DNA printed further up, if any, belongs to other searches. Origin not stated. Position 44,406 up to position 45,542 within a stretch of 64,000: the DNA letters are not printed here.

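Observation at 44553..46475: Fusion of a YihY/BrkB membrane protein to a MobA-like nucleotidyltransferase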

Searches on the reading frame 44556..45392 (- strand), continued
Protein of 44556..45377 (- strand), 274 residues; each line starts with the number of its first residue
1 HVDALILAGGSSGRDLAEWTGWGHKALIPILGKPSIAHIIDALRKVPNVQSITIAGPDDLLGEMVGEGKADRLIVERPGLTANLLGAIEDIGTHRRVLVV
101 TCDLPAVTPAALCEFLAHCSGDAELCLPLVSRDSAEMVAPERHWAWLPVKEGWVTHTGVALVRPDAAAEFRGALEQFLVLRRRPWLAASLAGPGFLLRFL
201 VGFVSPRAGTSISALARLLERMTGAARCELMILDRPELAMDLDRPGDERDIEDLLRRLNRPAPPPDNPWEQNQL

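Call 18: search_protein_families(library=ncbifam, proteins=[L004:6396-7265:+, L006:7090-8013:+, L008:7063-8004:+, L010:6261-7244:+, P0008, P0018, P0011], max_evalue=0.001)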
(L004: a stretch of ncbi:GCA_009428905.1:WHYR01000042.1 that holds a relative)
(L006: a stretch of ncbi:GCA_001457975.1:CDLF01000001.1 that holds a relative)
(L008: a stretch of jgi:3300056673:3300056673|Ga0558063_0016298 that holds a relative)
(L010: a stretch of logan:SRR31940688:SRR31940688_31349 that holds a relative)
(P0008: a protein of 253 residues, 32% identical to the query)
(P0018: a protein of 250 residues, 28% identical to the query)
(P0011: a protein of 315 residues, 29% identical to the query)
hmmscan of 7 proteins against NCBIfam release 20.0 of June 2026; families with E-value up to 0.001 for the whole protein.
L004:6396-7265:+ (289 aa): 15 families
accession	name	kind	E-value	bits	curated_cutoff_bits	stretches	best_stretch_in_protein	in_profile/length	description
TIGR00154.1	ispE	equivalog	4.8e-77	259.4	138.7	1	4-266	4-268/294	4-(cytidine 5'-diphospho)-2-C-methyl-D-erythritol kinase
NF002870.0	PRK03188.1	equivalog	5.3e-76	255.2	286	1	4-270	12-284/310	4-(cytidine 5'-diphospho)-2-C-methyl-D-erythritol kinase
NF011202.0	PRK14608.1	equivalog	3.6e-70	236.6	204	1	3-269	10-278/294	4-(cytidine 5'-diphospho)-2-C-methyl-D-erythritol kinase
NF011205.0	PRK14611.1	equivalog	2.4e-47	161.7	364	1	4-265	3-261/275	4-(cytidine 5'-diphospho)-2-C-methyl-D-erythritol kinase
NF011207.0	PRK14613.1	equivalog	4.5e-29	101.6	359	1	81-273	91-287/297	4-(cytidine 5'-diphospho)-2-C-methyl-D-erythritol kinase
TIGR00191.1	thrB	equivalog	1.1e-26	93.5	168.25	1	54-263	49-272/304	homoserine kinase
NF003216.0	PRK04181.1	equivalog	4.8e-26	92.1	191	1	5-253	3-251/257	4-(cytidine 5'-diphospho)-2-C-methyl-D-erythritol kinase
NF002288.1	PRK01212.1-4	equivalog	2.6e-25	89.1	194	1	56-268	48-277/303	homoserine kinase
TIGR01920.1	Shik_kin_archae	equivalog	1.8e-10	40.6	126.85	1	61-136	47-122/266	shikimate kinase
NF003036.0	PRK03926.1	equivalog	2.4e-10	40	403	1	65-136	58-128/302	mevalonate kinase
NF004568.0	PRK05905.1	equivalog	3.2e-10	40.1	321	1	65-253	70-253/261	4-(cytidine 5'-diphospho)-2-C-methyl-D-erythritol kinase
NF040726.1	BetaRFA-P_synth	equivalog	8.6e-06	25.1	328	0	227-270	262-307/327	beta-ribofuranosylaminobenzene 5'-phosphate synthase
TIGR01240.1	mevDPdecarb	equivalog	4.1e-05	22.8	171.35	1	72-130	74-132/305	diphosphomevalonate decarboxylase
NF003006.0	PRK03817.1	equivalog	0.00022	20.3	443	1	74-131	78-135/352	galactokinase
NF040725.1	panto_kin_Meth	equivalog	0.00041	19.4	380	1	85-132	87-134/286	pantoate kinase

L006:7090-8013:+ (307 aa): 9 families
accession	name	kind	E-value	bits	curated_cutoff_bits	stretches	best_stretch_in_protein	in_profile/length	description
TIGR00154.1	ispE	equivalog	3.1e-66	223.9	138.7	1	3-290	5-288/294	4-(cytidine 5'-diphospho)-2-C-methyl-D-erythritol kinase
NF002870.0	PRK03188.1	equivalog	3.2e-61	206.7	286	1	2-275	12-281/310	4-(cytidine 5'-diphospho)-2-C-methyl-D-erythritol kinase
NF011202.0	PRK14608.1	equivalog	6e-57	193.2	204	1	4-291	13-292/294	4-(cytidine 5'-diphospho)-2-C-methyl-D-erythritol kinase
NF011205.0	PRK14611.1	equivalog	3.3e-39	135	364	1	2-264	3-252/275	4-(cytidine 5'-diphospho)-2-C-methyl-D-erythritol kinase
NF003216.0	PRK04181.1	equivalog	2.5e-30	106.1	191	1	2-262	2-252/257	4-(cytidine 5'-diphospho)-2-C-methyl-D-erythritol kinase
NF011207.0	PRK14613.1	equivalog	1.4e-28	100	359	1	6-268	4-274/297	4-(cytidine 5'-diphospho)-2-C-methyl-D-erythritol kinase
TIGR00191.1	thrB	equivalog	4.9e-16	58.4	168.25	1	50-283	43-283/304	homoserine kinase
NF004568.0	PRK05905.1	equivalog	7.4e-16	58.6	321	1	1-261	4-253/261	4-(cytidine 5'-diphospho)-2-C-methyl-D-erythritol kinase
NF002288.1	PRK01212.1-4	equivalog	9.9e-13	47.8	194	1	34-284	24-285/303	homoserine kinase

L008:7063-8004:+ (313 aa): 9 families
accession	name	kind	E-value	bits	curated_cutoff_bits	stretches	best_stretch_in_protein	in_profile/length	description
TIGR00154.1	ispE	equivalog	1.9e-62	211.5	138.7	1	12-285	4-269/294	4-(cytidine 5'-diphospho)-2-C-methyl-D-erythritol kinase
NF002870.0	PRK03188.1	equivalog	1.9e-62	210.7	286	1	9-292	9-288/310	4-(cytidine 5'-diphospho)-2-C-methyl-D-erythritol kinase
NF011202.0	PRK14608.1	equivalog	5.6e-58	196.5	204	1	10-293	9-284/294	4-(cytidine 5'-diphospho)-2-C-methyl-D-erythritol kinase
NF011205.0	PRK14611.1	equivalog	4.4e-36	124.8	364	1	12-279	3-257/275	4-(cytidine 5'-diphospho)-2-C-methyl-D-erythritol kinase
NF011207.0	PRK14613.1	equivalog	1.7e-28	99.8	359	1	100-294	93-290/297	4-(cytidine 5'-diphospho)-2-C-methyl-D-erythritol kinase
NF003216.0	PRK04181.1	equivalog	2.4e-27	96.3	191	1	13-271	3-251/257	4-(cytidine 5'-diphospho)-2-C-methyl-D-erythritol kinase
NF004568.0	PRK05905.1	equivalog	1.3e-15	57.8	321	1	11-271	4-253/261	4-(cytidine 5'-diphospho)-2-C-methyl-D-erythritol kinase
TIGR00191.1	thrB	equivalog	7.6e-14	51.2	168.25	1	63-288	46-278/304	homoserine kinase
NF002288.1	PRK01212.1-4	equivalog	4.8e-13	48.8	194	1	44-296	24-287/303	homoserine kinase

L010:6261-7244:+ (327 aa): 11 families
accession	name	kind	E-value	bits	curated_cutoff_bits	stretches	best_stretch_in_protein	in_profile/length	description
TIGR00154.1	ispE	equivalog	4.5e-73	246.4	138.7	1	47-308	3-265/294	4-(cytidine 5'-diphospho)-2-C-methyl-D-erythritol kinase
NF002870.0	PRK03188.1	equivalog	8.6e-65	218.4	286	1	45-310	9-279/310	4-(cytidine 5'-diphospho)-2-C-methyl-D-erythritol kinase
NF011202.0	PRK14608.1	equivalog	5.9e-58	196.5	204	1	45-306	8-270/294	4-(cytidine 5'-diphospho)-2-C-methyl-D-erythritol kinase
NF011205.0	PRK14611.1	equivalog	4.6e-43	147.7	364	1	50-302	7-253/275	4-(cytidine 5'-diphospho)-2-C-methyl-D-erythritol kinase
NF003216.0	PRK04181.1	equivalog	1.7e-27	96.8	191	1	50-297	4-250/257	4-(cytidine 5'-diphospho)-2-C-methyl-D-erythritol kinase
NF011207.0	PRK14613.1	equivalog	6.1e-23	81.5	359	1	52-305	4-274/297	4-(cytidine 5'-diphospho)-2-C-methyl-D-erythritol kinase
TIGR00191.1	thrB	equivalog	2e-14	53.1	168.25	1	86-320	36-283/304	homoserine kinase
NF002288.1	PRK01212.1-4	equivalog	3.5e-14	52.5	194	1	81-323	25-287/303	homoserine kinase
NF004568.0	PRK05905.1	equivalog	6.6e-14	52.2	321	1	51-300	8-255/261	4-(cytidine 5'-diphospho)-2-C-methyl-D-erythritol kinase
NF003036.0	PRK03926.1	equivalog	1.1e-05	24.7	403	1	108-179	55-126/302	mevalonate kinase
TIGR01920.1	Shik_kin_archae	equivalog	0.00011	21.7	126.85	0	276-307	221-252/266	shikimate kinase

P0008 (253 aa): 7 families
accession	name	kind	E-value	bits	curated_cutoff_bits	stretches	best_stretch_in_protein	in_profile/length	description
TIGR03552.1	F420_cofC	equivalog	3.2e-10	39.9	105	1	34-122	31-121/196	2-phospho-L-lactate guanylyltransferase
NF001457.0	PRK00317.1-3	equivalog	1.6e-07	31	164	1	26-121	20-116/200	molybdenum cofactor guanylyltransferase MobA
NF045665.1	NTPtran_DVU1551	equivalog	3.8e-05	22.9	315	1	26-130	19-128/359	DVU_1551 family NTP transferase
NF009905.0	PRK13368.1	subfamily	5.5e-05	22.6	255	1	20-122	14-118/243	3-deoxy-manno-octulosonate cytidylyltransferase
TIGR01173.1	glmU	equivalog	0.0001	21.3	366.85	1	26-121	21-120/452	bifunctional UDP-N-acetylglucosamine diphosphorylase/glucosamine-1-phosphate N-acetyltransferase GlmU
TIGR00453.1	ispD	equivalog_domain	0.00067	19.2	181.3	1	27-123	21-123/219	2-C-methyl-D-erythritol 4-phosphate cytidylyltransferase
TIGR03310.1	matur_MocA_YgfJ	equivalog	0.00098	19.1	186.45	0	27-128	19-125/188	molybdenum cofactor cytidylyltransferase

P0018 (250 aa): 3 families
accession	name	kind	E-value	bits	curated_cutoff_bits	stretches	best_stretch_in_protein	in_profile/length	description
NF011056.0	PRK14489.1-1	equivalog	7.4e-07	28.6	379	1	5-108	9-110/363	bifunctional molybdenum cofactor guanylyltransferase MobA/molybdopterin-guanine dinucleotide biosynthesis adaptor protein MobB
TIGR02665.1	molyb_mobA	equivalog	2.2e-06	27.8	151.85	1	4-111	3-113/186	molybdenum cofactor guanylyltransferase MobA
NF002741.0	PRK02726.1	equivalog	0.00054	19.6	179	0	2-113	8-120/200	molybdenum cofactor guanylyltransferase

P0011 (315 aa): 4 families
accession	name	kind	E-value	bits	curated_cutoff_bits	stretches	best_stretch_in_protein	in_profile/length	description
NF002741.0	PRK02726.1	equivalog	3.5e-05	23.5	179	1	9-126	7-123/200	molybdenum cofactor guanylyltransferase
TIGR03552.1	F420_cofC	equivalog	7.2e-05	22.5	105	1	43-122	32-119/196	2-phospho-L-lactate guanylyltransferase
TIGR02665.1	molyb_mobA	equivalog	0.0001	22.4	151.85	1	11-125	2-118/186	molybdenum cofactor guanylyltransferase MobA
NF011056.0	PRK14489.1-1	equivalog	0.00048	19.3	379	1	8-114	4-107/363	bifunctional molybdenum cofactor guanylyltransferase MobA/molybdopterin-guanine dinucleotide biosynthesis adaptor protein MobB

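Call 34: find_related_loci(query=A3, collection=genome_contigs, flank=6000)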
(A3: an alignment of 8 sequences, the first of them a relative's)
Query A3 (250 aa) in genome_contigs; peptide patterns used: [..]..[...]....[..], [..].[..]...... (x = any residue, [..] = any of these).
132 stretches matched a pattern; 21 encode a relative of the query (tblastn E <= 1e-3); 21 distinct loci.
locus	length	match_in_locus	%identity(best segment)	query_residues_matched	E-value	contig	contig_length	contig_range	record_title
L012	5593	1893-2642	55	2-250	3e-88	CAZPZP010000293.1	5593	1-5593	MAG TPA_asm: uncultured Chthonomonadaceae bacterium isolate SRP128246_co1_482 genome assembly, contig: NODE_40559_length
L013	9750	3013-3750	57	2-247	1e-87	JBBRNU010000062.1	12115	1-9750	MAG: Chthonomonadales bacterium isolate La1_metabat2.198 LA1C_B2.198_k141_3499046L_12115_cov_10.0000, whole genome shotg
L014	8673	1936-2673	54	2-246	6e-85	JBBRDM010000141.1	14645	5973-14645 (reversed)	MAG: Chthonomonadales bacterium isolate Co_metawrap_2451 Cmw_2451_k141_1509487_length_14645_cov_8.0000, whole genome sho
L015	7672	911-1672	53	1-249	2e-84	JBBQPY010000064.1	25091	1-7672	MAG: Chthonomonadales bacterium isolate Co_metawrap_1542 Cmw_1542_k141_22055852_length_25091_cov_9.0000, whole genome sh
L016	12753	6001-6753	57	2-247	4e-83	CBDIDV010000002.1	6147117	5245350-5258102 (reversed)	MAG: Chthonomonadaceae bacterium isolate 49279074-25be-4485-8097-0148cf5cea14 genome assembly, contig: contig_2, whole g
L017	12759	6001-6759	55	2-249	3e-81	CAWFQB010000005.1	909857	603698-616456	MAG: uncultured Chthonomonadaceae bacterium isolate MFD04580.bin.2.50 genome assembly, contig: contig_14444, whole genom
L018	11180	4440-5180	53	1-246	5e-81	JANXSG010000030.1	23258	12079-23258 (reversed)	MAG: Chthonomonadaceae bacterium isolate 336R_metabat_9 336R_k141_597727, whole genome shotgun sequence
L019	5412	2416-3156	52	2-247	2e-80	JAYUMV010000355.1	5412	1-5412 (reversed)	MAG: Chthonomonadaceae bacterium isolate GFS_9681 GFS_9681_354, whole genome shotgun sequence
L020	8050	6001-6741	53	2-247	1e-79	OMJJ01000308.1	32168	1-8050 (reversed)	bacterium isolate AM_0876 genome assembly, contig: AM_0876_308, whole genome shotgun sequence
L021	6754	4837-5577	51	2-247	2e-79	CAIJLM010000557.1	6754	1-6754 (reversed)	MAG: uncultured Chthonomonas sp. isolate Umea1_bin-3024 genome assembly, contig: bin-3024:557/733, whole genome shotgun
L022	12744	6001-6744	52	1-247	2e-79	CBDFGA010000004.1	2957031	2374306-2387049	MAG: Chthonomonadaceae bacterium isolate 4bc0a2eb-4c21-4aa7-a952-4a750245c9a1 genome assembly, contig: contig_4, whole g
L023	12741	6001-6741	51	2-247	1e-78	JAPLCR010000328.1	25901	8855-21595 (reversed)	MAG: Armatimonadota bacterium isolate LacPavin_0818_WC50_MAG_52_7 LacPavin_0818_WC50_scaffold_329016, whole genome shotg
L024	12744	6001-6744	51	2-250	4e-74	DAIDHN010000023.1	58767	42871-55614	MAG TPA_asm: Chthonomonadaceae bacterium isolate clean12 NODE_23_length_58767_cov_4.465360, whole genome shotgun sequenc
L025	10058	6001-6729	50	7-248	9e-74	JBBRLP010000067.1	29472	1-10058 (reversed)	MAG: Chthonomonadales bacterium isolate La1_maxbin2.052 LA1C_X2.052_k141_806375L_29472_cov_19.1104, whole genome shotgun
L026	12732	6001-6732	53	2-244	3e-73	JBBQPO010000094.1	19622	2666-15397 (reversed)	MAG: Chthonomonadales bacterium isolate Co_metawrap_1510 Cmw_1510_k141_9602397_length_19622_cov_7.9971, whole genome sho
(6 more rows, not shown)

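Call 36: find_homologous_proteins(query=A2, max_evalue=1e-8)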
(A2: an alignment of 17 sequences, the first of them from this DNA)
Query A2 (17 sequences) (279 aa, profile of the alignment): 132 proteins with E <= 1e-8 among 8000 candidates; the best 120 are listed.
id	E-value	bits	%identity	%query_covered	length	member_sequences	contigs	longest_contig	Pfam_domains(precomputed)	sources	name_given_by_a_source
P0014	1.8e-103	363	28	93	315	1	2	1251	PF12804.14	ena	-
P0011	7.6e-103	361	29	98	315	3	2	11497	PF12804.14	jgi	jgi:GTP:adenosylcobinamide-phosphate guanylyltransferase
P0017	4.7e-102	359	28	93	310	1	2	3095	PF12804.14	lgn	-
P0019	1.8e-101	357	27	93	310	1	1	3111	PF12804.14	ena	-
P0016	2.0e-101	357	27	93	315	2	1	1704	PF12804.14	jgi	jgi:molybdopterin-guanine dinucleotide biosynthesis protein A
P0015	5.7e-101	355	29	93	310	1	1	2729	PF12804.14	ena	-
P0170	1.8e-100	353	27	93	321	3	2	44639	PF12804.14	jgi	jgi:molybdopterin-guanine dinucleotide biosynthesis protein A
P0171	2.8e-100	353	28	93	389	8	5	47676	PF12804.14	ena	-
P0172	6.0e-100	352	27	93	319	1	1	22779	PF12804.14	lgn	-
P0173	1.3e-98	347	28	93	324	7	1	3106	PF12804.14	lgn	-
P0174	2.9e-98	346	27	93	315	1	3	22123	PF12804.14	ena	-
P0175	5.6e-98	345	29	92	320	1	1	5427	PF12804.14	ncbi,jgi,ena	jgi:molybdopterin-guanine dinucleotide biosynthesis protein A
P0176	1.6e-97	344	25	93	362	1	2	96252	PF12804.14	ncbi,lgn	-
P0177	7.9e-97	341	28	92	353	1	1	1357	PF12804.14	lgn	-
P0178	2.4e-96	340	29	92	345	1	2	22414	PF12804.14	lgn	-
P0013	2.8e-96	340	31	89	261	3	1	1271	PF12804.14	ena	-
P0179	4.4e-96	339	26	93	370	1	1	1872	PF12804.14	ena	-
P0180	8.3e-96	338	26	96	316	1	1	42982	PF12804.14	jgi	jgi:GTP:adenosylcobinamide-phosphate guanylyltransferase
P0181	3.4e-93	330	27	91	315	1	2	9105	PF12804.14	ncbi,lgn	-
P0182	1.8e-92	327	28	89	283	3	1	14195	PF12804.14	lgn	-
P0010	1.3e-91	324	30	90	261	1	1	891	PF12804.14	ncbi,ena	-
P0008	1.5e-91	324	32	88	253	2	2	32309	PF12804.14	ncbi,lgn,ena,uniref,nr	ncbi:NTP transferase domain-containing protein [Desulfofundulus thermobenzoicus]|uniref:NTP transfer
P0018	1.7e-91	324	28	89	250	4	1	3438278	PF12804.14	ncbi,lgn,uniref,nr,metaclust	ncbi:nucleotidyltransferase family protein [Chthonomonas calidirosea]|uniref:nucleotidyltransferase 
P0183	3.3e-91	323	29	90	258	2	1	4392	PF12804.14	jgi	-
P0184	5.6e-91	322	27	91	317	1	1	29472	PF12804.14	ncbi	-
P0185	7.3e-91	322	26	90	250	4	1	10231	PF12804.14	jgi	jgi:CTP:molybdopterin cytidylyltransferase MocA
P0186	7.2e-90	319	29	88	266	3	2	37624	PF12804.14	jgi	-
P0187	1.6e-89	318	26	88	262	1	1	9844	PF01128.26,PF12804.14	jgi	jgi:molybdopterin-guanine dinucleotide biosynthesis protein A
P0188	1.6e-87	311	30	88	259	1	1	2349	PF12804.14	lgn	-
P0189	8.1e-87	309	31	87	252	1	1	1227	PF12804.14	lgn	-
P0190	8.7e-87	309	29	90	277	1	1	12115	PF12804.14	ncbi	-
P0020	1.1e-86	308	27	91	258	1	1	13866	PF12804.14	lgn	-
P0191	3.2e-86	307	27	88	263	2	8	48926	PF12804.14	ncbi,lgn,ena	-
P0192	5.6e-86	306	30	91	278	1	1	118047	PF12804.14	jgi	jgi:molybdopterin-guanine dinucleotide biosynthesis protein A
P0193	1.8e-85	304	30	89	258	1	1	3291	PF12804.14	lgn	-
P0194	2.2e-85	304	27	90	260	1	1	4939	PF12804.14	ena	-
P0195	1.2e-84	302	29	89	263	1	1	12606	PF12804.14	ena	-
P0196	1.5e-84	301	27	89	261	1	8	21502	PF12804.14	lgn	-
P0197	2.6e-84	300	27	89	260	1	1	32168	PF12804.14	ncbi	-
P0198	7.4e-84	299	31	90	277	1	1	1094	PF12804.14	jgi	-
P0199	9.9e-84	299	27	90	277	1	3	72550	PF12804.14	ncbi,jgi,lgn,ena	jgi:GTP:adenosylcobinamide-phosphate guanylyltransferase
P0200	1.3e-83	298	28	88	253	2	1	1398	PF12804.14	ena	-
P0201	2.3e-83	297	30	87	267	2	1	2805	PF12804.14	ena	-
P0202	2.6e-83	297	29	89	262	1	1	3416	PF12804.14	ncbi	-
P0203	4.5e-83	296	28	90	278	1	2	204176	PF12804.14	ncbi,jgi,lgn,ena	jgi:2-phospho-L-lactate guanylyltransferase (CobY/MobA/RfbA family)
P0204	8.1e-83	296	26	80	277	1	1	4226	PF12804.14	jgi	-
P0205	1.4e-82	295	29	90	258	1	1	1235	PF12804.14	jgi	jgi:GTP:adenosylcobinamide-phosphate guanylyltransferase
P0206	1.6e-82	295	30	88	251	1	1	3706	PF01128.26,PF01983.22,PF12804.14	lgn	-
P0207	2.2e-82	294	29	88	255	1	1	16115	PF12804.14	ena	-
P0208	6.2e-81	289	26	87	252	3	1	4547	PF12804.14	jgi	jgi:GTP:adenosylcobinamide-phosphate guanylyltransferase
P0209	1.0e-80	289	26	89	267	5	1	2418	PF12804.14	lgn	-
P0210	1.4e-80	288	30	89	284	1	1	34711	PF12804.14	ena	-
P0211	2.2e-80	288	28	90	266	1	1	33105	PF12804.14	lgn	-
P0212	3.6e-80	287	28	86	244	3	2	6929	PF12804.14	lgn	-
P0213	3.6e-80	287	29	89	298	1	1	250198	PF12804.14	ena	-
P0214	5.9e-80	286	28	90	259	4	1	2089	PF12804.14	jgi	-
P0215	7.7e-80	286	27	89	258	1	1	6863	PF12804.14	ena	-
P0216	8.4e-80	286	27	89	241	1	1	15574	PF12804.14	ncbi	-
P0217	1.2e-79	285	27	90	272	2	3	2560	PF12804.14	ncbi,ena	-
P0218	2.0e-79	284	28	87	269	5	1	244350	PF12804.14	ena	-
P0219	2.8e-79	284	27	89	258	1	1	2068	PF12804.14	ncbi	-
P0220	3.0e-79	284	28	89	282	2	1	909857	PF12804.14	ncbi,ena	-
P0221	1.4e-78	282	27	90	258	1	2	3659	PF12804.14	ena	-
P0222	2.8e-78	281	29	92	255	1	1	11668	PF12804.14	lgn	-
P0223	1.4e-77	278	27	88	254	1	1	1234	PF12804.14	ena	-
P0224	2.1e-77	278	26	88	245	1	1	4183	PF12804.14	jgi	jgi:CTP:molybdopterin cytidylyltransferase MocA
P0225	4.2e-77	277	29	87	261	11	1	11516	PF12804.14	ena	-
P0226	5.0e-77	277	30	92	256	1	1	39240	PF12804.14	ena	-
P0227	5.9e-77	276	25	87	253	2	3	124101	PF12804.14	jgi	jgi:GTP:adenosylcobinamide-phosphate guanylyltransferase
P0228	1.2e-76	275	29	95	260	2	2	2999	PF12804.14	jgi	-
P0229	1.6e-76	275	25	87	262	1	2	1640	PF12804.14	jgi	jgi:hypothetical protein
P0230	2.6e-76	274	23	87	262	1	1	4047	PF12804.14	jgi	-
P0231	1.2e-75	272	27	87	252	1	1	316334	PF12804.14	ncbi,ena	-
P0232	2.3e-75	271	29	93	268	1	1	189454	PF12804.14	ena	-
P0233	5.1e-75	270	26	87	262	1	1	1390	PF12804.14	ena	-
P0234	1.1e-74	269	27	88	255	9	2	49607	PF12804.14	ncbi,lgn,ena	-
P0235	1.2e-74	269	26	80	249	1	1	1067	PF12804.14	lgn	-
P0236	1.5e-74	268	30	95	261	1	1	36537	PF12804.14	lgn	-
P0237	2.4e-74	268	26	88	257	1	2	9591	PF12804.14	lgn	-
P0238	4.3e-74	267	28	88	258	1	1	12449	PF12804.14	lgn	-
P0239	4.3e-74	267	28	88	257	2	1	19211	PF12804.14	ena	-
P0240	5.7e-74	267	26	89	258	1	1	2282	PF12804.14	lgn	-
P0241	2.5e-73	264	26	89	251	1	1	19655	PF12804.14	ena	-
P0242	3.1e-73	264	27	92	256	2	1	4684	PF12804.14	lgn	-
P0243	3.8e-73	264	28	88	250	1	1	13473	PF12804.14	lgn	-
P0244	4.3e-73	264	28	88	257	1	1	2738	PF12804.14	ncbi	-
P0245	1.2e-72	262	28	90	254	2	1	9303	PF12804.14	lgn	-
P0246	1.3e-72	262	27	89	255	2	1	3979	PF12804.14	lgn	-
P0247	4.5e-72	260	28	89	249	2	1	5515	PF12804.14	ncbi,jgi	-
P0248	9.4e-72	259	26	94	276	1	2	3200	PF12804.14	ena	-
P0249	2.3e-70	255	27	94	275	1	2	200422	PF12804.14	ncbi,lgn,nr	ncbi:MAG: nucleotidyltransferase family protein [Armatimonadetes bacterium]|nr:nucleotidyltransferas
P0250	4.5e-70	254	29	89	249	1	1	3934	PF12804.14,PF02348.26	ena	-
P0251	5.1e-70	254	28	92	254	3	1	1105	PF12804.14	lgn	-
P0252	1.1e-69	253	28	88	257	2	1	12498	PF12804.14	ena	-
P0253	1.5e-69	252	28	89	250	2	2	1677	PF12804.14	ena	-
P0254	1.0e-67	246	27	86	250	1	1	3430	PF12804.14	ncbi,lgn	ncbi:MAG: nucleotidyltransferase family protein [Fimbriimonadales bacterium]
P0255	1.7e-67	245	29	88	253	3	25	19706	PF12804.14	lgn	-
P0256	8.1e-67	243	26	90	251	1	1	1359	PF12804.14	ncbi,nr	ncbi:MAG: nucleotidyltransferase family protein [Fimbriimonadales bacterium]|nr:nucleotidyltransfera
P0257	2.0e-62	229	26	91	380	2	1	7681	PF07729.18,PF12804.14,PF02348.26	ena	-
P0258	2.9e-60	222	29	92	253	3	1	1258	PF12804.14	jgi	jgi:CMP-2-keto-3-deoxyoctulosonic acid synthetase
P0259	4.1e-59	218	26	71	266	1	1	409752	PF12804.14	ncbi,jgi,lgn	ncbi:MAG TPA: nucleotidyltransferase family protein [Armatimonadota bacterium]|jgi:molybdopterin-gua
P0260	4.9e-59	218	29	87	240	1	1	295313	PF12804.14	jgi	jgi:CTP:molybdopterin cytidylyltransferase MocA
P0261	2.2e-58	215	28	89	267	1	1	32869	PF12804.14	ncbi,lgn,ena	-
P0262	2.8e-58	215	29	92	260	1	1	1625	PF12804.14,PF02348.26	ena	-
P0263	6.9e-58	214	24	92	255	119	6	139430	PF12804.14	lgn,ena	-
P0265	1.3e-57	213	30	82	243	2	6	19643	PF12804.14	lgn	-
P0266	1.6e-57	213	31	87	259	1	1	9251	PF01128.26,PF12804.14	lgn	-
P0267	1.8e-57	212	26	96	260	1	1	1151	PF12804.14,PF02348.26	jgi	jgi:GTP:adenosylcobinamide-phosphate guanylyltransferase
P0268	7.8e-57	210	25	91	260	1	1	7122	PF12804.14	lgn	-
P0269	9.3e-57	210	25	88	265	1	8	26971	PF01128.26,PF12804.14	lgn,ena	-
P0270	9.6e-57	210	28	92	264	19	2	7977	PF01128.26,PF12804.14,PF02348.26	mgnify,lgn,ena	mgnify:CR=1 FL=1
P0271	1.1e-55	207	28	92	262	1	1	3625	PF12804.14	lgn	-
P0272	1.9e-55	206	27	91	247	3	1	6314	PF12804.14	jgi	-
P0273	6.1e-54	201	28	91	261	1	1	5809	PF12804.14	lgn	-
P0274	3.4e-53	198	24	91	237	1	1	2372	PF12804.14,PF02348.26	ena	-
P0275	3.6e-53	198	24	89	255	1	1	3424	PF12804.14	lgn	-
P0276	1.2e-52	197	29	73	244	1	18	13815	PF12804.14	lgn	-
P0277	6.9e-52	194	24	86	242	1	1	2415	PF12804.14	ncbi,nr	ncbi:MAG: nucleotidyltransferase family protein [Deinococcus sp.]|nr:nucleotidyltransferase family p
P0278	8.9e-52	194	28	73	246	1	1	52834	PF12804.14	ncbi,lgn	ncbi:MAG: NTP transferase domain-containing protein [Fimbriimonadales bacterium]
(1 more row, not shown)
